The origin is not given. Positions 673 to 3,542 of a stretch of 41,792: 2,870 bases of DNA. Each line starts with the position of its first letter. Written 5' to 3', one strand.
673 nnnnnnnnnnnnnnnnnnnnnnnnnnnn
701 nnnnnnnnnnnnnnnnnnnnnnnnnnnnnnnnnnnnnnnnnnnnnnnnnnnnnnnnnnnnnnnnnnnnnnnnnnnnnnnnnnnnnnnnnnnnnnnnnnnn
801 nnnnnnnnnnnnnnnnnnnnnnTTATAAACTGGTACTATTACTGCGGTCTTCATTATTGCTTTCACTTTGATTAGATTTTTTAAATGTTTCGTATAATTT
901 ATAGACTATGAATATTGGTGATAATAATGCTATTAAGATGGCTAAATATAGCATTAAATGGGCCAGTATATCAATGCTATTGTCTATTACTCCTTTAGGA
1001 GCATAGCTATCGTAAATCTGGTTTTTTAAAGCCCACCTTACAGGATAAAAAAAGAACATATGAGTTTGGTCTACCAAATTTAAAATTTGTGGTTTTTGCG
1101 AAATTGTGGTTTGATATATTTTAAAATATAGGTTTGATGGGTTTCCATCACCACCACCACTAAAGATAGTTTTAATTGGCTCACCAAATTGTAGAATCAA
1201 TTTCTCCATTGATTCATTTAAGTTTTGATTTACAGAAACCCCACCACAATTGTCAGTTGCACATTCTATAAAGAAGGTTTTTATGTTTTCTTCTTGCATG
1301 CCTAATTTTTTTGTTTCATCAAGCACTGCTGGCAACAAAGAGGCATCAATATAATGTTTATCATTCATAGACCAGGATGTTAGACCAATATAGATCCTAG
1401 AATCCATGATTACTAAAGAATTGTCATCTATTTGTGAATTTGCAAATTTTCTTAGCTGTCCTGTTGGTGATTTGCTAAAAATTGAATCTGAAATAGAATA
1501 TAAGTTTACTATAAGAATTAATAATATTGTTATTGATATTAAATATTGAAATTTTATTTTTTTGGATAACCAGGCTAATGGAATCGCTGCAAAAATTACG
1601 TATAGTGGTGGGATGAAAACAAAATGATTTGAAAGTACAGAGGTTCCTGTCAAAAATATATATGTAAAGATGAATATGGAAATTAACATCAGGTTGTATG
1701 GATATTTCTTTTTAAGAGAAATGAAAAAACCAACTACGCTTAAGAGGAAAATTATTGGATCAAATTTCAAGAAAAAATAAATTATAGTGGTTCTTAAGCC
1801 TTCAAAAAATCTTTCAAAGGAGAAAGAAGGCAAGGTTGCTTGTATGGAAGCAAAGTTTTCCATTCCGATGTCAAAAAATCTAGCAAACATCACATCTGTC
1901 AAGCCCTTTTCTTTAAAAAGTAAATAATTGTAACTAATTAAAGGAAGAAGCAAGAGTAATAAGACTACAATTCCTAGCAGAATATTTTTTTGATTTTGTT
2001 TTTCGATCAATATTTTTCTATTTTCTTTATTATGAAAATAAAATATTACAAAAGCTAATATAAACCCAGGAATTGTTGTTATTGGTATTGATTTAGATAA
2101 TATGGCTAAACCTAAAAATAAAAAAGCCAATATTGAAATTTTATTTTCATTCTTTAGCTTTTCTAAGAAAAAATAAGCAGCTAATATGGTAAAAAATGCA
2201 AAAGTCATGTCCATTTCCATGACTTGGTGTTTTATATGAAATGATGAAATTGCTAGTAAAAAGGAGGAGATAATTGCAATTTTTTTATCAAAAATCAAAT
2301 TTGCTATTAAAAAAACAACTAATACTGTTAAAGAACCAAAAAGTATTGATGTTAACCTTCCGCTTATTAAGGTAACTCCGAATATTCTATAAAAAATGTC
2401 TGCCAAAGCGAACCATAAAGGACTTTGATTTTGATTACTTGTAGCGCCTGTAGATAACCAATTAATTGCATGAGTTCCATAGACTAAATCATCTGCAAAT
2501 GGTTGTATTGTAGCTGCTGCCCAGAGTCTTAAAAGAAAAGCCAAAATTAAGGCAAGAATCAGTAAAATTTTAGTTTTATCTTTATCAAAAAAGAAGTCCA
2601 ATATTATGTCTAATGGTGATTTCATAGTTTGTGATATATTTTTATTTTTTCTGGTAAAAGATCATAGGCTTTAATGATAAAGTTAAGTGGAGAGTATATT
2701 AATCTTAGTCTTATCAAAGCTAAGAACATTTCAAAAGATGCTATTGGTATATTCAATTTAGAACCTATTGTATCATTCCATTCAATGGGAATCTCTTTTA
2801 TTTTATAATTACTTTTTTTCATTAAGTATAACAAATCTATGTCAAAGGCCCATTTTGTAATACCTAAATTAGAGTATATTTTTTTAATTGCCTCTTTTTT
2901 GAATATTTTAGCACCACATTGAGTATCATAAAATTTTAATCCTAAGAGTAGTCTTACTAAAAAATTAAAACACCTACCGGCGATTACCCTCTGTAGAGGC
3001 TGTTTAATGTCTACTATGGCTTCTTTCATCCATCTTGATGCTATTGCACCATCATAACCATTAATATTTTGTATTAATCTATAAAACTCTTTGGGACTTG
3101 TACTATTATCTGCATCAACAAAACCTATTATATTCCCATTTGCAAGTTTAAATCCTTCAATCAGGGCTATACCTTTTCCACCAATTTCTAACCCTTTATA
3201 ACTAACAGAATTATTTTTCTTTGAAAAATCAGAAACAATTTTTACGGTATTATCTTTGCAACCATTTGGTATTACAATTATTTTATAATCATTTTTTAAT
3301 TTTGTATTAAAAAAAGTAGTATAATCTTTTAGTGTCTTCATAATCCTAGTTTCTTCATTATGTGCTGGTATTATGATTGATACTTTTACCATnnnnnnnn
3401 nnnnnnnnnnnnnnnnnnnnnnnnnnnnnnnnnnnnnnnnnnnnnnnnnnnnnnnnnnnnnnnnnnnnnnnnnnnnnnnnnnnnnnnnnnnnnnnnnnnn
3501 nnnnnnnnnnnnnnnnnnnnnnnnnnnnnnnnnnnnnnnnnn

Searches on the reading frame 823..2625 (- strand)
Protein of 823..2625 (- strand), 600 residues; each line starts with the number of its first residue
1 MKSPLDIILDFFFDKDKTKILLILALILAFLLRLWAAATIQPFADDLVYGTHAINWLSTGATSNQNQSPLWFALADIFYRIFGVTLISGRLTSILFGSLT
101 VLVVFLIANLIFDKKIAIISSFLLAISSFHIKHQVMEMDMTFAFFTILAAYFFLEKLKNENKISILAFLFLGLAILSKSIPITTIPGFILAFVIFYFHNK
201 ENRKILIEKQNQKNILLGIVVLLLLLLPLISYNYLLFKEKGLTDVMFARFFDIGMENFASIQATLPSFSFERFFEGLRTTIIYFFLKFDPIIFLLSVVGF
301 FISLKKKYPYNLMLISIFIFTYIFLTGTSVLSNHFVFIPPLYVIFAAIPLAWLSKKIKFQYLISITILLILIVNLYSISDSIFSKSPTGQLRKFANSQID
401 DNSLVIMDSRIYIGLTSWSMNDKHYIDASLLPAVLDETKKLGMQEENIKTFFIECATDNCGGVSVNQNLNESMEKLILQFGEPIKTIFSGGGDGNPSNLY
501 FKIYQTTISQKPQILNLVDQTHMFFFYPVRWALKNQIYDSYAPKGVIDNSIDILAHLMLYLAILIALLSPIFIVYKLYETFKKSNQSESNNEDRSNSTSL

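Call 23: search_protein_families(library=pfam, proteins=[window:823-2625:-], max_evalue=0.001)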
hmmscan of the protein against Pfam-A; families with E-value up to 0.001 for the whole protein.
window:823-2625:- (600 aa): 1 family
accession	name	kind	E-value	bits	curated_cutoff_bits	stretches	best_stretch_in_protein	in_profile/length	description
PF13231.12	PMT_2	-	1.2e-17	65.1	26.1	1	67-231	2-159/160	Dolichyl-phosphate-mannose-protein mannosyltransferase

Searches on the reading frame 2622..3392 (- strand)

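Call 23: search_protein_families(library=pfam, proteins=[window:2622-3392:-], max_evalue=0.001)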
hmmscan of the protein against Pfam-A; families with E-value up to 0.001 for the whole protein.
window:2622-3392:- (256 aa): 3 families
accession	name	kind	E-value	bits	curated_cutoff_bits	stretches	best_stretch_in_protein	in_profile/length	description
PF00535.33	Glycos_transf_2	-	7.4e-23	81.8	23.3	1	5-172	1-167/168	Glycosyl transferase family 2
PF10111.15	Glyco_tranf_2_2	-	5.7e-10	39.6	27.3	1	5-108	1-104/276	Glycosyltransferase like family 2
PF13641.12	Glyco_tranf_2_3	-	0.00012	22.6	27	1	4-109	3-110/230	Glycosyltransferase like family 2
